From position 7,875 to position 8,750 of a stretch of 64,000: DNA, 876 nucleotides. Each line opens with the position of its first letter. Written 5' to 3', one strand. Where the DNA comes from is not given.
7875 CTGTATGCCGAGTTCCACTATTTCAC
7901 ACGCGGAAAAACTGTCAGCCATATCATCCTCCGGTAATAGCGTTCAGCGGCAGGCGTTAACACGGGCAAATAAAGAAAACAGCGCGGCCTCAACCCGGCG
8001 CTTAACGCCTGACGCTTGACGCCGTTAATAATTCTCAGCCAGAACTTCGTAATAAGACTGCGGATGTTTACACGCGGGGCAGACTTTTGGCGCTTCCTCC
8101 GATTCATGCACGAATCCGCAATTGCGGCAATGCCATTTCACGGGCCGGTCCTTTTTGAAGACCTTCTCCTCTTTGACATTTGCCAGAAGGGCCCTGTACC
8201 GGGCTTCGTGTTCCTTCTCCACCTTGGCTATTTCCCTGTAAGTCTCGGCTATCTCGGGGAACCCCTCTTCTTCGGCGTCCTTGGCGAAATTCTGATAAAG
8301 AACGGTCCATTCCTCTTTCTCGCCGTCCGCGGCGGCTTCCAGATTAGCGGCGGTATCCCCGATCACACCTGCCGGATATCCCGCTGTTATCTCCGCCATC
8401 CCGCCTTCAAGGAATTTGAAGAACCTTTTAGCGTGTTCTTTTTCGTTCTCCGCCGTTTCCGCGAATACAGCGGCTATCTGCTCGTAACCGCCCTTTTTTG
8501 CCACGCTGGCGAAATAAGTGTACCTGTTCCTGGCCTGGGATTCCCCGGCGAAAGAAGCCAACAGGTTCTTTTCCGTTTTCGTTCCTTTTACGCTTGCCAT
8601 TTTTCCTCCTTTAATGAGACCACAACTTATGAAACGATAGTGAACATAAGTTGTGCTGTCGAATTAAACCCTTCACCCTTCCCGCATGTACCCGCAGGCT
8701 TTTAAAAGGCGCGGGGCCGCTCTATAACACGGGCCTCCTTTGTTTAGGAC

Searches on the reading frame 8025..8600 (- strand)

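Call 3: search_protein_families(library=pfam, proteins=[window:8025-8600:-], max_evalue=1)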
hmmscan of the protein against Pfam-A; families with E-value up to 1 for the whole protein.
window:8025-8600:- (191 aa): 14 families
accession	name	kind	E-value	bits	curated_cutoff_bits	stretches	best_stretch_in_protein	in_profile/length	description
PF02915.23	Rubrerythrin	-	3.5e-29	102.4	22.8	1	11-139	1-137/137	Rubrerythrin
PF21349.2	RUBY_RBDX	-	3.1e-13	49.4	26.5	1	156-185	1-30/30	Rubrerythrin, rubredoxin-like domain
PF00210.30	Ferritin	-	5.1e-10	39.9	24.5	1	12-143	3-140/142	Ferritin-like domain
PF23458.2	DUF7130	-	8.4e-05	22.8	35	1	140-182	39-81/89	Domain of unknown function (DUF7130)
PF23470.1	Zn_ribbon_PF0610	-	0.0005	20.2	26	1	157-178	3-25/39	PF0610 rubredoxin-like zinc beta-ribbon domain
PF03405.20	FA_desaturase_2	-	0.0012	18.2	22.7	1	102-142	169-209/325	Fatty acid desaturase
PF01155.25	HypA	-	0.0023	18.4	28.9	1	142-181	51-96/112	Hydrogenase/urease nickel incorporation, metallochaperone, hypA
PF03232.19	COQ7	-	0.0035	17.4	23.5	1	14-94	8-86/169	Ubiquinone biosynthesis protein COQ7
PF23455.1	DUF7129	-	0.0058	16.8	30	1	156-178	12-34/45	Domain of unknown function (DUF7129)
PF25208.1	DUF7838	-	0.017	15.5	28.5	0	154-163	32-41/55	Domain of unknown function (DUF7838)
PF13377.12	Peripla_BP_3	-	0.073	13.6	26.5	0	18-84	21-84/167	Periplasmic binding protein-like domain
PF06221.18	zf-C2HC5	-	0.12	12.9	25.8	1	157-180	19-43/54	Putative zinc finger motif, C2HC5-type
PF09723.15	Zn_ribbon_8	-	0.22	12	34.4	1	157-179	7-34/41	Zinc ribbon domain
PF14803.11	Zn_ribbon_Nudix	-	0.26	11.7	25.6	0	151-165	18-32/34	Nudix N-terminal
